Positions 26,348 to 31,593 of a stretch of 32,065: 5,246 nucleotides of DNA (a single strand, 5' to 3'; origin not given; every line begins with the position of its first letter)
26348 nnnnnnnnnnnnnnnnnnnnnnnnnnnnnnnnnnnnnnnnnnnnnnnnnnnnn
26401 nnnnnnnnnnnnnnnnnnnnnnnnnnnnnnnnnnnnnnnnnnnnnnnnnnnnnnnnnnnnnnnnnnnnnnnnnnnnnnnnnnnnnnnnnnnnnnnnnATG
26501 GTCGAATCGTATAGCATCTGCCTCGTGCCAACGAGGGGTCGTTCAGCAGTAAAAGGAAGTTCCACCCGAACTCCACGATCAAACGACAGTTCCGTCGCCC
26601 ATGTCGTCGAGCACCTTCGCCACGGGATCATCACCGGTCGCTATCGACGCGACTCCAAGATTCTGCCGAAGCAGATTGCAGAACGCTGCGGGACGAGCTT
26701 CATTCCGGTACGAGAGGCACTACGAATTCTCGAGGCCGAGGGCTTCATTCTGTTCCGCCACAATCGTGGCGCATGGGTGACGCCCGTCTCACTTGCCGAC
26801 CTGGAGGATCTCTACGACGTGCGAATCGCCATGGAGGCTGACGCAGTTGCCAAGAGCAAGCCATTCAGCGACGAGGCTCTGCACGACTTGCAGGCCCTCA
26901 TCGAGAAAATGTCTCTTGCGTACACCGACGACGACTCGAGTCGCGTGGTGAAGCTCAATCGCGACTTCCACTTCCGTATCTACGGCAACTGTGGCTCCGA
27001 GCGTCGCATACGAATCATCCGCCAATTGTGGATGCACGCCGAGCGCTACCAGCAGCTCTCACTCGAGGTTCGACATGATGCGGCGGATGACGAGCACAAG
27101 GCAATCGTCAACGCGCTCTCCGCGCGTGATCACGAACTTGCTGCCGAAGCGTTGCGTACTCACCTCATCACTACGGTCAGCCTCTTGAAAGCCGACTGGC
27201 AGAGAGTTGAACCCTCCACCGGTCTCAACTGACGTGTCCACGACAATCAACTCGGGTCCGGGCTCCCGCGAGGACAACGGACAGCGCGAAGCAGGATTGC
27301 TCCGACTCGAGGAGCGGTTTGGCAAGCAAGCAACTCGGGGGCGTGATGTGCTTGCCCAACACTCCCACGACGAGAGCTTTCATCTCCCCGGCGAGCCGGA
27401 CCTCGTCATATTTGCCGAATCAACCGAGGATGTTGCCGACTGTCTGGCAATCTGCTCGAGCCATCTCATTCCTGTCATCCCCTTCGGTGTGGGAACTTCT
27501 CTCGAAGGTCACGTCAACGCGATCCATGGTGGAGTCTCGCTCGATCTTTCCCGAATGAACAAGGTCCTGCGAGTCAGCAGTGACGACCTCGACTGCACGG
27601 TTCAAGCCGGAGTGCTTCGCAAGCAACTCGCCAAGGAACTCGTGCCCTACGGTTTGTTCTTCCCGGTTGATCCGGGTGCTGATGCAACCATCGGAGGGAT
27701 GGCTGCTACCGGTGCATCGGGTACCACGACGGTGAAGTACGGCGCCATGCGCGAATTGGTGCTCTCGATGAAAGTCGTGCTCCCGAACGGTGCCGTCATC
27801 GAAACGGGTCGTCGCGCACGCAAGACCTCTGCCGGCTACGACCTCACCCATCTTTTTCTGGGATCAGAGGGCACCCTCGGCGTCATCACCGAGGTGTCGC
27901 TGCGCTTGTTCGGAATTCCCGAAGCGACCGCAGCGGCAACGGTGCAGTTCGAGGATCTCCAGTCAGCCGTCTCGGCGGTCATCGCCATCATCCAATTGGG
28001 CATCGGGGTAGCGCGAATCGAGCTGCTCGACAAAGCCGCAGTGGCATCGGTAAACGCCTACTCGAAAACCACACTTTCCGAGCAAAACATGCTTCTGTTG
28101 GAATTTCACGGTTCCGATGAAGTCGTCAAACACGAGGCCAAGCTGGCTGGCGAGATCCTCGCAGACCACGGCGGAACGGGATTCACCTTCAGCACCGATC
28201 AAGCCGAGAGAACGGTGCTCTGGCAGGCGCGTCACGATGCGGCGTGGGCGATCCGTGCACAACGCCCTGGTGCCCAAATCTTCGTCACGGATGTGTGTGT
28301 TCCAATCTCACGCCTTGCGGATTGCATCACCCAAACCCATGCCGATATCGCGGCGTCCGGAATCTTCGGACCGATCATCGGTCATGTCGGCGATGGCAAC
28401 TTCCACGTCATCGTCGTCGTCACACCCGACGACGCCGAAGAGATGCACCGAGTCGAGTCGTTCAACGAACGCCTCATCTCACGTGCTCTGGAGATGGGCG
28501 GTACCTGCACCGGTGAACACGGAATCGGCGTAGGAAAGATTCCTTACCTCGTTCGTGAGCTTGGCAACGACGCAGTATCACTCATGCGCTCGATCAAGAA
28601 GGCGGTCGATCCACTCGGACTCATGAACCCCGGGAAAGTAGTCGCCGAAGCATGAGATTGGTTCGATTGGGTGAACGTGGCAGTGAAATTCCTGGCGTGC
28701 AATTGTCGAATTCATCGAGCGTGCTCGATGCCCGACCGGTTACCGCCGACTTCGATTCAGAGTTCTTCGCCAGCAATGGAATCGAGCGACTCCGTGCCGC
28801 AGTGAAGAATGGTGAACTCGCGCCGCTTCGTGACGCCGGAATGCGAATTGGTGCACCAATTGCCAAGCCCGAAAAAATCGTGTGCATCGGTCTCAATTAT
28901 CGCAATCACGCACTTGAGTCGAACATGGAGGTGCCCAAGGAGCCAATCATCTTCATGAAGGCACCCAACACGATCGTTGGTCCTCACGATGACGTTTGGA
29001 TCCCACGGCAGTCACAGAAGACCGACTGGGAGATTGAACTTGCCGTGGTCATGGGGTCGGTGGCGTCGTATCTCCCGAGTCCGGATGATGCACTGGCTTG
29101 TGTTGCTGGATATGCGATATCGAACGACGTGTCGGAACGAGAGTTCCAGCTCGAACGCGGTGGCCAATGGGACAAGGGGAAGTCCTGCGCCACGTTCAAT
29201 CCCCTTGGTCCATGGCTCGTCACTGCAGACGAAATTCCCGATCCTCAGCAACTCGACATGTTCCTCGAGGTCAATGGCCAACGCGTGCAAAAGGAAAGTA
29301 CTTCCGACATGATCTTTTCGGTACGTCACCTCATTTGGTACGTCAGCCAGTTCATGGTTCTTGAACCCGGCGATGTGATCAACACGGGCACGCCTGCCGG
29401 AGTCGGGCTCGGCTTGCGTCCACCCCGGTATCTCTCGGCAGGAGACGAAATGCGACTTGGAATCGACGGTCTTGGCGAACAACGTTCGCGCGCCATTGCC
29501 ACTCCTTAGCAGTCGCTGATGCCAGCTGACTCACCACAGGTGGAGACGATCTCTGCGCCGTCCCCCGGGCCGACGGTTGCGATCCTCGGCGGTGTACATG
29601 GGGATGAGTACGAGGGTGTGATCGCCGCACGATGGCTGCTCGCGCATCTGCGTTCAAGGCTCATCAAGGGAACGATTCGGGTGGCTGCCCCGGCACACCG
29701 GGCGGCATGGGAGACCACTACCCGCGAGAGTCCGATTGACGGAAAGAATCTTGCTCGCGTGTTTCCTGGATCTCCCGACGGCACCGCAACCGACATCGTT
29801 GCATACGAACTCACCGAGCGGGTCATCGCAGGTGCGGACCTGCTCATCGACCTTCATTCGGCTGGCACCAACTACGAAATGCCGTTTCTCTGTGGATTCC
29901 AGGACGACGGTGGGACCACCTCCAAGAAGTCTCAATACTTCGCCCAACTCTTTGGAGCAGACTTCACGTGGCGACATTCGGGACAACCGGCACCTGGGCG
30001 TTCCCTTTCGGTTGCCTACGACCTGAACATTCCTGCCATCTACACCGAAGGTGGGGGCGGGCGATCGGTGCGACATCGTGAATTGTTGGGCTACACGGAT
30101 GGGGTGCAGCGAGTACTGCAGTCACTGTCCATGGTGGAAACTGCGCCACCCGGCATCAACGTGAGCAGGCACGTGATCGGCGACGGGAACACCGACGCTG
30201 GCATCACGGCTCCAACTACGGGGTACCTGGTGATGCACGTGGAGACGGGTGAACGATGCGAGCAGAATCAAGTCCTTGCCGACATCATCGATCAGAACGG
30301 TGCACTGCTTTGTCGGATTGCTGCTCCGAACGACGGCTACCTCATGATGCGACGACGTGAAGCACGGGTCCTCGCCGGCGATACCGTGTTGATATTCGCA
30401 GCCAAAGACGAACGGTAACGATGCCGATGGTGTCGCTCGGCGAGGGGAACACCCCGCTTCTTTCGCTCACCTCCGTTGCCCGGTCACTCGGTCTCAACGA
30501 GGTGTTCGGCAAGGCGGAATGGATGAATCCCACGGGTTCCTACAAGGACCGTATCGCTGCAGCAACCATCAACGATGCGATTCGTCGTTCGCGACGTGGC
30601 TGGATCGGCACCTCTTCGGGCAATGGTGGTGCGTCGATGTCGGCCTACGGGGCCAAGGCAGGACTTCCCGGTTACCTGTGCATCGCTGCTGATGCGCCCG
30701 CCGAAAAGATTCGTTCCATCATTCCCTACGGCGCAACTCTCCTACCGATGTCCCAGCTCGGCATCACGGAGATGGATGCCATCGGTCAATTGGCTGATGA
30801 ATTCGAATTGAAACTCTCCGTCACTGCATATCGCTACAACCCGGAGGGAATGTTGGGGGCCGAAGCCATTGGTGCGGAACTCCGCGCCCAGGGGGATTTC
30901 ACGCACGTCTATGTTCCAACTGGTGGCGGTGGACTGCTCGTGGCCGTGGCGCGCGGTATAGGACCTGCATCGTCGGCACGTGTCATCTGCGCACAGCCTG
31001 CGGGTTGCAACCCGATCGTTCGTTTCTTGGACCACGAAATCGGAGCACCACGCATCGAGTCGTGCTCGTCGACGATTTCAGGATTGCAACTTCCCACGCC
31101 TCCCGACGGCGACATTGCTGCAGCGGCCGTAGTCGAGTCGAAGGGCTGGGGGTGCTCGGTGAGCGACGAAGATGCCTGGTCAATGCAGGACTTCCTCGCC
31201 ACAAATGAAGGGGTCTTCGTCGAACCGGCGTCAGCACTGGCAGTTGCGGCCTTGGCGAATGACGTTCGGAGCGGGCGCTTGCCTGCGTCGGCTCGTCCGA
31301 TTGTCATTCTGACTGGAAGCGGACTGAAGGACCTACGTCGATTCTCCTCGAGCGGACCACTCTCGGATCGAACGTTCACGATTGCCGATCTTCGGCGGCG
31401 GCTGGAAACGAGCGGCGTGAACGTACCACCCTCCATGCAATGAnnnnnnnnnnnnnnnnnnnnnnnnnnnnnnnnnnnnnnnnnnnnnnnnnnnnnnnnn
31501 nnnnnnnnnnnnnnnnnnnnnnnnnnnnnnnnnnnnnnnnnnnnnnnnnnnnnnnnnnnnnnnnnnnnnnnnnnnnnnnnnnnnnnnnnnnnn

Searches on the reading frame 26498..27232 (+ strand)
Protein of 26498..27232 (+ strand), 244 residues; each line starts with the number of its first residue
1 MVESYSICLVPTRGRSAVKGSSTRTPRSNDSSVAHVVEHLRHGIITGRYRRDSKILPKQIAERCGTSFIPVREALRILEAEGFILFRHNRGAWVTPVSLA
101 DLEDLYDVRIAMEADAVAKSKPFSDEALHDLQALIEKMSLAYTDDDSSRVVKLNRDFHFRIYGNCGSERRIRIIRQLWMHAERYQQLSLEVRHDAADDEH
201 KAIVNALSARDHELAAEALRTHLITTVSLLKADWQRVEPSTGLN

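Call 17: search_protein_families(library=pfam, proteins=[window:26498-27232:+], max_evalue=0.00001)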
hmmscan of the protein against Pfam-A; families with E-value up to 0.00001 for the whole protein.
window:26498-27232:+ (244 aa): 2 families
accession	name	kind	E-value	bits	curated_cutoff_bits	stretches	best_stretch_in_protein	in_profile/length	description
PF07729.17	FCD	-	6.4e-22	78.7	24.3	1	104-223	1-123/125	FCD domain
PF00392.27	GntR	-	2.1e-11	43.7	27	1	34-94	3-64/64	Bacterial regulatory proteins, gntR family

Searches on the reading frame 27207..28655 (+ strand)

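Call 17: search_protein_families(library=pfam, proteins=[window:27207-28655:+], max_evalue=0.00001)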
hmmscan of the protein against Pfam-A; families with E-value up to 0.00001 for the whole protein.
window:27207-28655:+ (482 aa): 2 families
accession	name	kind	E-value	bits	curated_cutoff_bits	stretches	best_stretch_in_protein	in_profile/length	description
PF02913.24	FAD-oxidase_C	-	2.2e-66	224.5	21.2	1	237-478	1-248/248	FAD linked oxidases, C-terminal domain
PF01565.28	FAD_binding_4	-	1.6e-37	128.7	26.4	1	64-201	1-139/139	FAD binding domain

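Call 74: search_protein_families(library=ncbifam, proteins=[window:27207-28655:+], max_evalue=1e-10)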
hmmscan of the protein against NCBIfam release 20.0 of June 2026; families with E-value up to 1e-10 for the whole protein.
window:27207-28655:+ (482 aa): 5 families
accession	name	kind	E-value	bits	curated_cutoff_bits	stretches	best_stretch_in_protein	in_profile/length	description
TIGR00387.1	glcD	equivalog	2.1e-101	339.8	567.9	1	67-477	1-413/413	glycolate oxidase subunit GlcD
NF008408.0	PRK11230.1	equivalog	1.8e-64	218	897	1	63-479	55-472/499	glycolate oxidase subunit GlcD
NF049975.1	2HglutDHaseYdiJ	equivalog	3.4e-47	160.9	1350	2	208-480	252-541/1018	D-2-hydroxyglutarate dehydrogenase YdiJ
NF008439.0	PRK11282.1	equivalog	2.3e-25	89.2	284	1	109-268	42-203/358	glycolate oxidase subunit GlcE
NF053785.1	DcplphribOxDprE1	equivalog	3.1e-16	59.6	500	1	67-255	18-202/449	decaprenylphosphoryl-beta-D-ribose oxidase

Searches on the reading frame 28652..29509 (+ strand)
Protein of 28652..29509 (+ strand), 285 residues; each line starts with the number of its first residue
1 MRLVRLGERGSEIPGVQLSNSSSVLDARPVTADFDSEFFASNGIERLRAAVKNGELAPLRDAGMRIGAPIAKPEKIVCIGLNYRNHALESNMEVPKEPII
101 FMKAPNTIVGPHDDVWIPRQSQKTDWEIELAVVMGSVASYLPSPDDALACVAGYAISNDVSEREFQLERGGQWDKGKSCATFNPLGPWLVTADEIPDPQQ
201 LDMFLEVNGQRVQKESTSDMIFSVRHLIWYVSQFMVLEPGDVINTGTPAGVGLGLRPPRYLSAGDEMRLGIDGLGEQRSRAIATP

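Call 17: search_protein_families(library=pfam, proteins=[window:28652-29509:+], max_evalue=0.00001)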
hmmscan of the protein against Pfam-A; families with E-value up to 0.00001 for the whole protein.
window:28652-29509:+ (285 aa): 1 family
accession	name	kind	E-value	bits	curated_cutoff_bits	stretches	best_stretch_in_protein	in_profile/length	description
PF01557.24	FAA_hydrolase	-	2.1e-69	233.9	23.9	1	75-280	1-212/214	Fumarylacetoacetate (FAA) hydrolase C-terminal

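Call 74: search_protein_families(library=ncbifam, proteins=[window:28652-29509:+], max_evalue=1e-10)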
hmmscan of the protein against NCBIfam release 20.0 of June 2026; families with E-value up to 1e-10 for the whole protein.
window:28652-29509:+ (285 aa): 6 families
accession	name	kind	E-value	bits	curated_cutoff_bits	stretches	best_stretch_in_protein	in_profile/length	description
NF053535.1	DhyDRhmHlse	equivalog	2.7e-100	335.3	500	1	1-282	1-279/284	2,4-didehydro-3-deoxy-L-rhamnonate hydrolase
TIGR02303.1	HpaG-C-term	equivalog_domain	6.1e-48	163.4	276.4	1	69-277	39-238/245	4-hydroxyphenylacetate degradation bifunctional isomerase/decarboxylase, C-terminal subunit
NF011750.0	PRK15203.1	equivalog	7.6e-39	133.7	811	1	75-278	224-419/429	4-hydroxyphenylacetate degradation bifunctional isomerase/decarboxylase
NF007967.0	PRK10691.1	equivalog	2.9e-35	121.6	201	1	74-272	17-210/219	fumarylacetoacetate hydrolase family protein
NF009399.0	PRK12764.1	equivalog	5e-32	111.6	444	1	70-251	18-196/501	fumarylacetoacetate hydrolase family protein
TIGR02305.1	HpaG-N-term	equivalog_domain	2.3e-28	99.1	228.65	1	93-276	28-200/205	4-hydroxyphenylacetate degradation bifunctional isomerase/decarboxylase, N-terminal subunit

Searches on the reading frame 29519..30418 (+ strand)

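Call 17: search_protein_families(library=pfam, proteins=[window:29519-30418:+], max_evalue=0.00001)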
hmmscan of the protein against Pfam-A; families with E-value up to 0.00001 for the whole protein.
window:29519-30418:+ (299 aa): 1 family
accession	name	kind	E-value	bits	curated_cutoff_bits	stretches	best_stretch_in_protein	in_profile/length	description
PF24827.1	AstE_AspA_cat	-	1.6e-22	80.4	25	1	16-202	1-191/192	Succinylglutamate desuccinylase/Aspartoacylase catalytic domain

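Call 74: search_protein_families(library=ncbifam, proteins=[window:29519-30418:+], max_evalue=1e-10)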
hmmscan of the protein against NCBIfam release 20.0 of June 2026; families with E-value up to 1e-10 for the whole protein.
window:29519-30418:+ (299 aa): 1 family
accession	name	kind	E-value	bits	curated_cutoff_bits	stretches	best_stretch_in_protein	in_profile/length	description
TIGR02994.1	ectoine_eutE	equivalog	7.8e-30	104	402.7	1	15-293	45-324/325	N(2)-acetyl-L-2,4-diaminobutanoate deacetylase DoeB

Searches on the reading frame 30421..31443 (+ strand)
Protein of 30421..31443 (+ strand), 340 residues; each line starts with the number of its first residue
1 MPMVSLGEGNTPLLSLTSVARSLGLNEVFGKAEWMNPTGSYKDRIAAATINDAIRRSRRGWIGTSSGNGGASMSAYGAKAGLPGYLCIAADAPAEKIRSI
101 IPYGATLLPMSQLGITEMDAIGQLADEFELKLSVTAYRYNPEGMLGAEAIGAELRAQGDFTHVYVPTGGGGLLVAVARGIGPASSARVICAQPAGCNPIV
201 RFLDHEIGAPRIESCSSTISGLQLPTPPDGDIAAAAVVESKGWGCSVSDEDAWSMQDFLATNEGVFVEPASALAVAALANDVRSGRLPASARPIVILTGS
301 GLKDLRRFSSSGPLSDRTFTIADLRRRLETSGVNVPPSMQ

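Call 17: search_protein_families(library=pfam, proteins=[window:30421-31443:+], max_evalue=0.00001)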
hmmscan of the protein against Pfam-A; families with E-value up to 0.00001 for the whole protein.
window:30421-31443:+ (340 aa): 1 family
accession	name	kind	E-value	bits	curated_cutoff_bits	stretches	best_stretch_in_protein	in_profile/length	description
PF00291.31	PALP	-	1.7e-60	205.3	35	1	4-299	1-295/295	Pyridoxal-phosphate dependent enzyme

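Call 74: search_protein_families(library=ncbifam, proteins=[window:30421-31443:+], max_evalue=1e-10)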
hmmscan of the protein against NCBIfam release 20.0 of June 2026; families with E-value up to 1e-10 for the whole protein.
window:30421-31443:+ (340 aa): 21 families
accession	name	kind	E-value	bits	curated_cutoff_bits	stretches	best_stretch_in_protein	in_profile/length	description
NF006050.0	PRK08197.1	equivalog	9.9e-41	139.8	303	1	3-316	73-396/406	threonine synthase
NF004170.0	PRK05638.1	equivalog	3.9e-38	131.2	421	1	3-305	59-359/442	threonine synthase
NF005035.0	PRK06450.1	equivalog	1e-22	80.5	301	1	3-304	51-337/338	threonine synthase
NF004996.0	PRK06381.1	equivalog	2e-22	79.7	266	1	9-300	14-317/319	threonine synthase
TIGR00260.1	thrC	equivalog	2.2e-21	76.4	167.1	1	2-304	14-338/340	threonine synthase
NF006094.0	PRK08246.1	subfamily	4.7e-21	75.5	331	1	11-300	24-302/310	serine/threonine dehydratase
NF006205.0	PRK08329.1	equivalog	1.2e-20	73.8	358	1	16-303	64-345/347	threonine synthase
NF005454.0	PRK07048.1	equivalog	4.4e-17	62.2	452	1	10-309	25-317/324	threo-3-hydroxy-L-aspartate ammonia-lyase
TIGR01136.1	cysKM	subfamily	1.5e-16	60.6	344.15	1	9-298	6-287/299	cysteine synthase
NF005292.0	PRK06815.1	equivalog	2.9e-16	59.4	371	1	11-281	22-290/320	threonine/serine dehydratase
NF007989.0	PRK10717.1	equivalog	4.8e-16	58.7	387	1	9-280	13-290/334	cysteine synthase A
TIGR01138.1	cysM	equivalog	1e-14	54.7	394.2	1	9-198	7-203/290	cysteine synthase B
TIGR01127.1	ilvA_1Cterm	equivalog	3.1e-14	52.7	378.75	1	24-282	13-269/380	threonine ammonia-lyase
TIGR01137.1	cysta_beta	equivalog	1.1e-13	50.7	510.25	1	9-323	10-324/457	cystathionine beta-synthase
TIGR01139.1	cysK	equivalog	3.7e-13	49.4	350.95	0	9-108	6-107/298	cysteine synthase A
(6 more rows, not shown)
